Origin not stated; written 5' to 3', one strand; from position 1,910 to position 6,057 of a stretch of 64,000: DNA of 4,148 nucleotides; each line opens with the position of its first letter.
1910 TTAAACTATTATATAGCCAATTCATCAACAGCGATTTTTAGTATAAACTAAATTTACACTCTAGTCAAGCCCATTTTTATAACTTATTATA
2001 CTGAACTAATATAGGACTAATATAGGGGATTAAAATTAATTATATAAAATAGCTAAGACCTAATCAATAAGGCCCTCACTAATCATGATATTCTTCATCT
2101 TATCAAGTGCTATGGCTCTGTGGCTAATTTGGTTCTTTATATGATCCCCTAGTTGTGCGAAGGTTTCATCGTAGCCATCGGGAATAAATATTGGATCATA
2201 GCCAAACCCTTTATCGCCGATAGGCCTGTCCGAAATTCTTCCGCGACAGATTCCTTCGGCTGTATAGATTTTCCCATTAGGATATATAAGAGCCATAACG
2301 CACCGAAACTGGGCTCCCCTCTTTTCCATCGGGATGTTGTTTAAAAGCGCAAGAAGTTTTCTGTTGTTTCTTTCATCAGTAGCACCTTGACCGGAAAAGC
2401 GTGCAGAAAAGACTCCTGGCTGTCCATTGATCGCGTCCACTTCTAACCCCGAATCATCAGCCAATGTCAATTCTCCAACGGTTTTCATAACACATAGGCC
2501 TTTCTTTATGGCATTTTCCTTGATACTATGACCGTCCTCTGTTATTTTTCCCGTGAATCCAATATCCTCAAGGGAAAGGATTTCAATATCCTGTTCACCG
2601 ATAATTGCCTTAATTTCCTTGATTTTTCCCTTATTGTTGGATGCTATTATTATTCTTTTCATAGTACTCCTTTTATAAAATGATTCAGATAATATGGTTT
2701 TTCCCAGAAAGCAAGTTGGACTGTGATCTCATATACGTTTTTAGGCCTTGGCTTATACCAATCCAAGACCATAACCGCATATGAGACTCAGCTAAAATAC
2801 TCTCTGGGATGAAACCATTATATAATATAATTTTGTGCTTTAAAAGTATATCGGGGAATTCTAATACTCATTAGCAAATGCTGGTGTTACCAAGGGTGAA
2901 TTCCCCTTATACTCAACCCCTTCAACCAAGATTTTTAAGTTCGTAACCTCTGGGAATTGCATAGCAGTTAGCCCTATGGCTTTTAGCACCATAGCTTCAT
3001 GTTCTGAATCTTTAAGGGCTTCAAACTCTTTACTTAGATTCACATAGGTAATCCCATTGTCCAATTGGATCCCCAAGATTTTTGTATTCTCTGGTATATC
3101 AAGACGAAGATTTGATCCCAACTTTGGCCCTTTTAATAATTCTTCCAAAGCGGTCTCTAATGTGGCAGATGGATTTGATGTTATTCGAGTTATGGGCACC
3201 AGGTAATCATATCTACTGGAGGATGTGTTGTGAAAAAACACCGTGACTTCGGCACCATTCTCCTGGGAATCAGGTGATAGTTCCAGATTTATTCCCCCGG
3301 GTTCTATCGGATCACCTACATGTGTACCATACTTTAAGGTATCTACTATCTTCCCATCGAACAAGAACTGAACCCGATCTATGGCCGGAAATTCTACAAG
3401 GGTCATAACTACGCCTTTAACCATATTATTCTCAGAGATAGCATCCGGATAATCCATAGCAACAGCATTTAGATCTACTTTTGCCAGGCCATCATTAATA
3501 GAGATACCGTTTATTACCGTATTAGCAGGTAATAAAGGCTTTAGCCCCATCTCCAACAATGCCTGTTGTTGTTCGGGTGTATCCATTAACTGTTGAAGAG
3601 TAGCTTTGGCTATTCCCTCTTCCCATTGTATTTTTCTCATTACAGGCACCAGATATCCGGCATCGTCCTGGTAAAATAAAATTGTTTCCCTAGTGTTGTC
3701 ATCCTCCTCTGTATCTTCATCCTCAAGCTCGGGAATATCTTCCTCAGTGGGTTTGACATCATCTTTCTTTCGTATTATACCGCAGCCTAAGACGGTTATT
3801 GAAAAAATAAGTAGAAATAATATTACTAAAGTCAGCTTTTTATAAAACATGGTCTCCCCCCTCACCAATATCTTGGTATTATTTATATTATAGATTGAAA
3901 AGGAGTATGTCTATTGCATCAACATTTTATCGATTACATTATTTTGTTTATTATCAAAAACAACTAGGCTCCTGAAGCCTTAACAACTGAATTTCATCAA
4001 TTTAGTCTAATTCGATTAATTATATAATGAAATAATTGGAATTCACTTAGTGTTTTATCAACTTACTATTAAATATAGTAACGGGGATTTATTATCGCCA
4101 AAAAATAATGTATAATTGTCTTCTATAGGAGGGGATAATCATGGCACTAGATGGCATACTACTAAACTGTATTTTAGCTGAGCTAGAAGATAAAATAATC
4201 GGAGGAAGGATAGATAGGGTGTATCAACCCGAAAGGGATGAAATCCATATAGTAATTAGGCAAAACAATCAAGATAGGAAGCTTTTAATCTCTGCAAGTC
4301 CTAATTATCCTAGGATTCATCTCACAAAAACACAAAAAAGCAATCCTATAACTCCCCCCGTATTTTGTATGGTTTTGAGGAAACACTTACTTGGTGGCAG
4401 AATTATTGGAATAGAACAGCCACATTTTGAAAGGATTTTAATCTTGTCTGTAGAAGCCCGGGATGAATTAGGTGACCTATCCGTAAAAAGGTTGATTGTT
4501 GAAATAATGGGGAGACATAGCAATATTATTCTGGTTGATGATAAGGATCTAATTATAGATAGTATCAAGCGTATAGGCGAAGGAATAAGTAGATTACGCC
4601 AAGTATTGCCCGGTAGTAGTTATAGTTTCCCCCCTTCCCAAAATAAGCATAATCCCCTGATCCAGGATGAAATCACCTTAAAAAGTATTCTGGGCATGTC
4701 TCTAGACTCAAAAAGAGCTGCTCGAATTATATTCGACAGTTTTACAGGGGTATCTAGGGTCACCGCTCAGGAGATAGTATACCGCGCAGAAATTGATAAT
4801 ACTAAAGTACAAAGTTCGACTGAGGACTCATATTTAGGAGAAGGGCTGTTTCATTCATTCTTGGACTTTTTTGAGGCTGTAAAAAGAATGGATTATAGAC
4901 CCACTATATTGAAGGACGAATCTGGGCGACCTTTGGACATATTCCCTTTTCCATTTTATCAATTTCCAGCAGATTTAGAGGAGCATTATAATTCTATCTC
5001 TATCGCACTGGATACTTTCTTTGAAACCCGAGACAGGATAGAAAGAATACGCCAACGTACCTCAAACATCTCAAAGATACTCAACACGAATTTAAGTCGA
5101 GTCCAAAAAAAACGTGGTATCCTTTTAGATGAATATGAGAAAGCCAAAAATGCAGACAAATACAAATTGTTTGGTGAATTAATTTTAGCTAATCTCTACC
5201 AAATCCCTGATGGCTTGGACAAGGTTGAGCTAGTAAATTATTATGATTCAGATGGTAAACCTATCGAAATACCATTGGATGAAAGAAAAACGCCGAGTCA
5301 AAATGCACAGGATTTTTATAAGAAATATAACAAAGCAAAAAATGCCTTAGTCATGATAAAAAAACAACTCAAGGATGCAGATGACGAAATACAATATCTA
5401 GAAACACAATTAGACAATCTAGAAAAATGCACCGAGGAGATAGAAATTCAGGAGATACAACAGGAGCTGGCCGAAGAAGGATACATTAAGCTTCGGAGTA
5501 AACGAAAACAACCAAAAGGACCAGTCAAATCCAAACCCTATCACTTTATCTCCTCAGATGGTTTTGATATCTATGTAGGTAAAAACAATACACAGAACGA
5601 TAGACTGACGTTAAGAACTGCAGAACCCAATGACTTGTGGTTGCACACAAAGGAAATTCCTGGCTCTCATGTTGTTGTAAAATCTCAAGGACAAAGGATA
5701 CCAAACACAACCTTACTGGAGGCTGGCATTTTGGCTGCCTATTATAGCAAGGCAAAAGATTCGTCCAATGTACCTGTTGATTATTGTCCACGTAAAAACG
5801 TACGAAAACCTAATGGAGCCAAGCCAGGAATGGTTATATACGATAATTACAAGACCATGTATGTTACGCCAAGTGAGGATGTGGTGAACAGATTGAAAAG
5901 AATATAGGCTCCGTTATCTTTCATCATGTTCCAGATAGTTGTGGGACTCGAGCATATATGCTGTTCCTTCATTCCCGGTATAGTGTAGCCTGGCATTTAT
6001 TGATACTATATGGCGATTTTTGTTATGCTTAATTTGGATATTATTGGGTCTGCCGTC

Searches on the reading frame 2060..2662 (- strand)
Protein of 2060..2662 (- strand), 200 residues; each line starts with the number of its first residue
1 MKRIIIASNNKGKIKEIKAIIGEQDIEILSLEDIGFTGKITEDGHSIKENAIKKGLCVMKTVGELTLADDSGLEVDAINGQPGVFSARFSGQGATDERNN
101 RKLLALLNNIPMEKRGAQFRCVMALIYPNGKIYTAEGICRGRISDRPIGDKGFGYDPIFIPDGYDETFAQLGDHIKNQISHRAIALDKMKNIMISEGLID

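Call 53: search_protein_families(library=pfam, proteins=[window:2060-2662:-], max_evalue=0.000001)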
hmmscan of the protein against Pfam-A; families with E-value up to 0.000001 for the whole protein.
window:2060-2662:- (200 aa): 1 family
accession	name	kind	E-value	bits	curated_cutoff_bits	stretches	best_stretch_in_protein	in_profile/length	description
PF01725.21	Ham1p_like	-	2.2e-64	217.2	22.5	1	4-191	1-185/186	Ham1 family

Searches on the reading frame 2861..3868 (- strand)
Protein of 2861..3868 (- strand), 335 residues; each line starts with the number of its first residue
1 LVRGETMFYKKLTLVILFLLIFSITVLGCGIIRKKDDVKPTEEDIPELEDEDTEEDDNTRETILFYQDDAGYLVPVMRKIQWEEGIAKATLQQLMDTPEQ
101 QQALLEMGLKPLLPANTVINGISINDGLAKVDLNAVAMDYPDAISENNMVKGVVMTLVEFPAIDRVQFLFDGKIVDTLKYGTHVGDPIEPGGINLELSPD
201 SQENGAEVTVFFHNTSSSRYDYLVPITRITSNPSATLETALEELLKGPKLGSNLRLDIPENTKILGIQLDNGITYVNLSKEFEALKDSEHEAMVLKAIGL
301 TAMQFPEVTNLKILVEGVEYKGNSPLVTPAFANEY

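Call 53: search_protein_families(library=pfam, proteins=[window:2861-3868:-], max_evalue=0.000001)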
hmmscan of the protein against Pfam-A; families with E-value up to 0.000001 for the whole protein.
window:2861-3868:- (335 aa): 1 family
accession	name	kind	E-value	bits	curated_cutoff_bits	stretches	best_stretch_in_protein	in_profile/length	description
PF10646.14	Germane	-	1.9e-40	138.5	23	2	209-319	1-115/117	Sporulation and spore germination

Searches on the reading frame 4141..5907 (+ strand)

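Call 53: search_protein_families(library=pfam, proteins=[window:4141-5907:+], max_evalue=0.000001)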
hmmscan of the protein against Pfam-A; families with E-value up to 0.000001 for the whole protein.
window:4141-5907:+ (588 aa): 2 families
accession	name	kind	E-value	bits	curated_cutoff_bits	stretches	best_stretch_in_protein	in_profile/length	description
PF05833.16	NFACT_N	-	5.7e-152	507.1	31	1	4-459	1-453/456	NFACT N-terminal and middle domains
PF05670.18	NFACT-R_1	-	2.1e-17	64.1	29.8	1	465-563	1-106/112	NFACT protein RNA binding domain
